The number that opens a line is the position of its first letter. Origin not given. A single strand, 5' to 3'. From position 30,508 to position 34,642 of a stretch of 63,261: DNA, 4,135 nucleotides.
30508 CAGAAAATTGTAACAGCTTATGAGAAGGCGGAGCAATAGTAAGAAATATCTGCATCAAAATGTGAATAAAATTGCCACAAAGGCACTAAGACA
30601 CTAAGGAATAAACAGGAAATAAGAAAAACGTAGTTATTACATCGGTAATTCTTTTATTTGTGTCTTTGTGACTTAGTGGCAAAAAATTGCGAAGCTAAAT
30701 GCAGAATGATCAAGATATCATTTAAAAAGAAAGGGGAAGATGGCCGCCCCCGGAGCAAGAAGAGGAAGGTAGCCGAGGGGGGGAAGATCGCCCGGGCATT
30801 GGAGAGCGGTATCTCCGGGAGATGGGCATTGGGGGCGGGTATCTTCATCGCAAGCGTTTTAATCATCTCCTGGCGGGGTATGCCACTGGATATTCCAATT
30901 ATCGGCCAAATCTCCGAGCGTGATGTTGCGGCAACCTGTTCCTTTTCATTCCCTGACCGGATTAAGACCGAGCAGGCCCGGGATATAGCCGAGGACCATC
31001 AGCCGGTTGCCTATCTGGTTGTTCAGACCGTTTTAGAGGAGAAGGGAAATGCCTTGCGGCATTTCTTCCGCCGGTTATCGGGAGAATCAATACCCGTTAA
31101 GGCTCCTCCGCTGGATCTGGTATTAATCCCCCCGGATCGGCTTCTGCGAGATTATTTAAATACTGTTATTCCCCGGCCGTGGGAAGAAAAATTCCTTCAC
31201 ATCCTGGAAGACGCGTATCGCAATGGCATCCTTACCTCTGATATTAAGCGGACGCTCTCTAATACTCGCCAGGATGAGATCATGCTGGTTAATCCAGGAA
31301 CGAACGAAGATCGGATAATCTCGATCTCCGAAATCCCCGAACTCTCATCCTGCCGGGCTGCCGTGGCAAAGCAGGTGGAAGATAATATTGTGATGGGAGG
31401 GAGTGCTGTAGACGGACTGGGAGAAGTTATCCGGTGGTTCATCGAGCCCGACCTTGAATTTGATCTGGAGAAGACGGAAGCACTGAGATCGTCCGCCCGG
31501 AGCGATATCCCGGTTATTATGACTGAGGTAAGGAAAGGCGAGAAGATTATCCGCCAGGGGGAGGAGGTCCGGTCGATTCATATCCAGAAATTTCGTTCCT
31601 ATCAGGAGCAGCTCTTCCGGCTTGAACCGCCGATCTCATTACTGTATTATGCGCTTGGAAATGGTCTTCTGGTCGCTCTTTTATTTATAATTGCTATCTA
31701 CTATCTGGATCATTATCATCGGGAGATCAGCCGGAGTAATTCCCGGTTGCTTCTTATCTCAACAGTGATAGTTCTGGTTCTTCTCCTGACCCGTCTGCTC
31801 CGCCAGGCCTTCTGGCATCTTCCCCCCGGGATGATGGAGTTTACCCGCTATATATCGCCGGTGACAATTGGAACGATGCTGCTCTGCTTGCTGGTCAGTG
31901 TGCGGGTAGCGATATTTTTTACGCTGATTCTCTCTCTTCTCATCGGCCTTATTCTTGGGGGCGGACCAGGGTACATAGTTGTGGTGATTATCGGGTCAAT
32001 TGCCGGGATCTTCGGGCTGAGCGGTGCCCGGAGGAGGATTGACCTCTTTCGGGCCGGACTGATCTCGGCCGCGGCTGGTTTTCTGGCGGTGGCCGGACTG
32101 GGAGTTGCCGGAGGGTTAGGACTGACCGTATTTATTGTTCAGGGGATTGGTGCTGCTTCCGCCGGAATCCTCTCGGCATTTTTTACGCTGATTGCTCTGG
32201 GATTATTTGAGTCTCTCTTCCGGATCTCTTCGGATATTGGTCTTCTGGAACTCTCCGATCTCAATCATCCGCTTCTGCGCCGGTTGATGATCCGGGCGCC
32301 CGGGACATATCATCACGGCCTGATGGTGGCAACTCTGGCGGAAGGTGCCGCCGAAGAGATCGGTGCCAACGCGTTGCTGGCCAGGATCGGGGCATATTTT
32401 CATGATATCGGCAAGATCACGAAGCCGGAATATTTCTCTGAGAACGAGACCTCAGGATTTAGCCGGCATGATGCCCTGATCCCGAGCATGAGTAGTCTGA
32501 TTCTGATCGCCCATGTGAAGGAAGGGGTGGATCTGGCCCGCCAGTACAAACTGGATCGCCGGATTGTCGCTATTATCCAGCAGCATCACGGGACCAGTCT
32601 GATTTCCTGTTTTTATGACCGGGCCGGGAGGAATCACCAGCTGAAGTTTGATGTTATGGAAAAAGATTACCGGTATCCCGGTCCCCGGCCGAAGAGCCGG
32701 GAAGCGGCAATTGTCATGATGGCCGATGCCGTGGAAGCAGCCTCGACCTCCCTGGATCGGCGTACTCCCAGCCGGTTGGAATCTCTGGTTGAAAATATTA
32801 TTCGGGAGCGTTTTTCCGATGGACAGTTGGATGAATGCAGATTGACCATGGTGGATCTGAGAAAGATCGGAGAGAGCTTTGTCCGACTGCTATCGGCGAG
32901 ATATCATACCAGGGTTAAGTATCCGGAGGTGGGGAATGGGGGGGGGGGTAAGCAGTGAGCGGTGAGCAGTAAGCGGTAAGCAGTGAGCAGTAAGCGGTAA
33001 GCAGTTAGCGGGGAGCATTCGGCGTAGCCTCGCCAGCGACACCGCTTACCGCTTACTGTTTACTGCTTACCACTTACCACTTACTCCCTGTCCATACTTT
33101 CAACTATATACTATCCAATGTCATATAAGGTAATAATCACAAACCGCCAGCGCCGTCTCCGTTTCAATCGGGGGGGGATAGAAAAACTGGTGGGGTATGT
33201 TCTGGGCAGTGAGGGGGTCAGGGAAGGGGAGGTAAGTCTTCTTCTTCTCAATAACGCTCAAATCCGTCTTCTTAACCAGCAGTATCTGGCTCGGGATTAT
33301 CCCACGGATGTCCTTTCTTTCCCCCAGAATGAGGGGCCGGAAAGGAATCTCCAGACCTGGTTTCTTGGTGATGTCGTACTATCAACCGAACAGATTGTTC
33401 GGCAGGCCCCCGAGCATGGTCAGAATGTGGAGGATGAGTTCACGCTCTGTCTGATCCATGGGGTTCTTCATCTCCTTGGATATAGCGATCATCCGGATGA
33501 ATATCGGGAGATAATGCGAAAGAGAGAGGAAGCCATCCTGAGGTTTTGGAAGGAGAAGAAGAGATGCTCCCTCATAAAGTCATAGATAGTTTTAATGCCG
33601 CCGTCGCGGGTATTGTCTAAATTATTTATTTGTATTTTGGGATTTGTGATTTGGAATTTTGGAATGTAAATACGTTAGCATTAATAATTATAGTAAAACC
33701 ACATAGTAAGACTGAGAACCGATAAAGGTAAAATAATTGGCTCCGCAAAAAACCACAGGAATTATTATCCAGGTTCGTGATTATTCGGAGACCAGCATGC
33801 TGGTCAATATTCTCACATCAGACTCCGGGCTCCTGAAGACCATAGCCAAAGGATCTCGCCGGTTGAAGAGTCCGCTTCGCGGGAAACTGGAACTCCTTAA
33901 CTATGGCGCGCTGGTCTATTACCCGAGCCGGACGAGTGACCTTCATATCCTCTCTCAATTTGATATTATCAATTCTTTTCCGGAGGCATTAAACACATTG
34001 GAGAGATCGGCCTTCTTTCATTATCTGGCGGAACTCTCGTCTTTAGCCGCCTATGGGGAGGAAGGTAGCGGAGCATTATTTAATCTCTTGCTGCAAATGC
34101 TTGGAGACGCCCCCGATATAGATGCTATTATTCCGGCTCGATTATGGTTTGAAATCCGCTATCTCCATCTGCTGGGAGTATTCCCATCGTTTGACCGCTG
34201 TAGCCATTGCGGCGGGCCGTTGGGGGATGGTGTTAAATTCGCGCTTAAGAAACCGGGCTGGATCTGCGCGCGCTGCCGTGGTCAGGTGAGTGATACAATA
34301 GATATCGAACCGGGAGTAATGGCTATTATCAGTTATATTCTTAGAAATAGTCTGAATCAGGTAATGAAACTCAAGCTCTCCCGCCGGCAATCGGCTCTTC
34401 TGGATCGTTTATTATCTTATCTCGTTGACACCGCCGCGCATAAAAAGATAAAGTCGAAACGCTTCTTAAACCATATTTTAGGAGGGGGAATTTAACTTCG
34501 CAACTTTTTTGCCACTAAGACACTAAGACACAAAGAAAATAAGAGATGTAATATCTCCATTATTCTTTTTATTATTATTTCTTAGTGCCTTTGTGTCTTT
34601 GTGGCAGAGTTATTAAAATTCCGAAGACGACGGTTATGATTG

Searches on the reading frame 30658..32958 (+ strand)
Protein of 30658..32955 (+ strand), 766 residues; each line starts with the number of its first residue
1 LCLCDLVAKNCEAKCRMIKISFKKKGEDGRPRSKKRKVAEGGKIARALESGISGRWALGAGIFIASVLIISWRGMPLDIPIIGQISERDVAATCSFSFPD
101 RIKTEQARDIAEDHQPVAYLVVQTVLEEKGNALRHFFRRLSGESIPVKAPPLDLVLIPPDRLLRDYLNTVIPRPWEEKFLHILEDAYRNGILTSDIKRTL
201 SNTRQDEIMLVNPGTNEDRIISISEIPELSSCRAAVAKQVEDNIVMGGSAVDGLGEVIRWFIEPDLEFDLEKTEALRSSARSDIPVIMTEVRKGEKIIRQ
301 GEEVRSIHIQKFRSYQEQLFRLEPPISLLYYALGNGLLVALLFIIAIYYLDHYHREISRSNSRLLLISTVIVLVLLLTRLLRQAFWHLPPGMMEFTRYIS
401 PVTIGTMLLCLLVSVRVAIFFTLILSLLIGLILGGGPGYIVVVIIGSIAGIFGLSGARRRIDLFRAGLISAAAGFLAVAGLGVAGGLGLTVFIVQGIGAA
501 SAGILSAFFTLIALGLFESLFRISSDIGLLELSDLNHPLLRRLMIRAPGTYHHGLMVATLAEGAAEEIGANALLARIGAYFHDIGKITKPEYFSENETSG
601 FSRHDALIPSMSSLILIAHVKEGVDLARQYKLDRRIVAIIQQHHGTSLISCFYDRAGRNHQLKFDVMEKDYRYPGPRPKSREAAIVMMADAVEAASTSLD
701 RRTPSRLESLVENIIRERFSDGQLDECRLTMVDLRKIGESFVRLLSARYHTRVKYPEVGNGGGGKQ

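Call 33: search_protein_families(library=pfam, proteins=[window:30658-32955:+])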
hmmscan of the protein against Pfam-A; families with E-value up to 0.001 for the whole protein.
window:30658-32955:+ (766 aa): 3 families
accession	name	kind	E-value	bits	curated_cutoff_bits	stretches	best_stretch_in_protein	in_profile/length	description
PF07698.17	7TM-7TMR_HD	-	1.2e-30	107.3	29.4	1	332-525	4-190/190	7TM receptor with intracellular HD hydrolase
PF07697.16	7TMR-HDED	-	1.3e-22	81.3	27.6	1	82-315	2-220/224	7TM-HD extracellular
PF01966.28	HD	-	4.1e-19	69.4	22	1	550-694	1-115/116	HD domain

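Call 73: find_encoding_contigs(protein=window:30706-32958:+, flank=3000, max_places=4)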
Protein window:30706-32958:+ (750 aa): no gene with exactly this product is on record in the collection.

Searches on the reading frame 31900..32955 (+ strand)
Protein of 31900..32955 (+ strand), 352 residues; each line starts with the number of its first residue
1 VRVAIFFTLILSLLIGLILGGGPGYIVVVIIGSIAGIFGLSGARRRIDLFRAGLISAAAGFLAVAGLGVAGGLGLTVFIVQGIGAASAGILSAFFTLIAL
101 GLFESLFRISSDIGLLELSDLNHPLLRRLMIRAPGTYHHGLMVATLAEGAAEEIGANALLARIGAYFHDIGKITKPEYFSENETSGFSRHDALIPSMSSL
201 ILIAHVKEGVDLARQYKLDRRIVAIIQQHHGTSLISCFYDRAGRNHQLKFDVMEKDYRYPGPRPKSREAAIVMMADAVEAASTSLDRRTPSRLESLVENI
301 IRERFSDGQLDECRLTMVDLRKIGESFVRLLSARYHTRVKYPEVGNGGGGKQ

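Call 37: find_homologous_proteins(query=window:31900-32955:+)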
Query window:31900-32955:+ (352 aa): 3268 proteins with E <= 0.001 among 8000 candidates; the best 120 are listed.
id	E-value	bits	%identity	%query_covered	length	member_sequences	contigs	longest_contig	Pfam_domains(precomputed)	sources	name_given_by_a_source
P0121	6.4e-149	514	70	100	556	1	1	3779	PF07698.18,PF07697.17,PF01966.29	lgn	-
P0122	3.0e-144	499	80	78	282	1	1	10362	PF01966.29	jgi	-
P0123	1.2e-129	451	61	100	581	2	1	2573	PF07698.18,PF07697.17,PF01966.29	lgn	-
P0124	5.2e-108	379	52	98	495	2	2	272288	PF07698.18,PF01966.29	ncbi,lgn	-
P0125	1.2e-107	378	50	100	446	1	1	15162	PF07698.18,PF01966.29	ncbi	ncbi:HD family phosphohydrolase, partial [Candidatus Auribacterota bacterium]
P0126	4.2e-107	376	49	97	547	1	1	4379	PF07698.18,PF07697.17,PF01966.29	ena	-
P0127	1.2e-105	372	50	99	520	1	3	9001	PF07698.18,PF01966.29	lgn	-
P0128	3.8e-105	370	52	95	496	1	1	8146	PF07698.18,PF01966.29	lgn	-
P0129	6.6e-105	369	54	95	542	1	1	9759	PF07698.18,PF01966.29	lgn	-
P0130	9.1e-105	369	49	97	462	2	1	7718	PF07698.18,PF01966.29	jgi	jgi:putative nucleotidyltransferase with HDIG domain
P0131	3.7e-104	367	50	98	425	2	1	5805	PF07698.18,PF01966.29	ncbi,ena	-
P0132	1.0e-103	365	51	97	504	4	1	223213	PF07698.18,PF01966.29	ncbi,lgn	-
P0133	4.1e-103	363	49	98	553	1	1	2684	PF07698.18,PF07697.17,PF01966.29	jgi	jgi:putative nucleotidyltransferase with HDIG domain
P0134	5.2e-103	363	51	99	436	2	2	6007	PF07698.18,PF01966.29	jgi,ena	-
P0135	8.2e-103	362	49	97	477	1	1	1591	PF07698.18,PF01966.29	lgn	-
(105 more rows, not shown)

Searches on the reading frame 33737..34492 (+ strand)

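Call 33: search_protein_families(library=pfam, proteins=[window:33737-34492:+])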
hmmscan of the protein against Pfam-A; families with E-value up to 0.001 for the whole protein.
window:33737-34492:+ (252 aa): 2 families
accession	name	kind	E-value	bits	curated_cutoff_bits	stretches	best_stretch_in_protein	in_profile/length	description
PF02565.21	RecO_C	-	3.7e-19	69.4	22.1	1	86-242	2-157/157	Recombination protein O C terminal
PF11967.14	RecO_N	-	1e-18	67.6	27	1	1-81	1-80/80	Recombination protein O N terminal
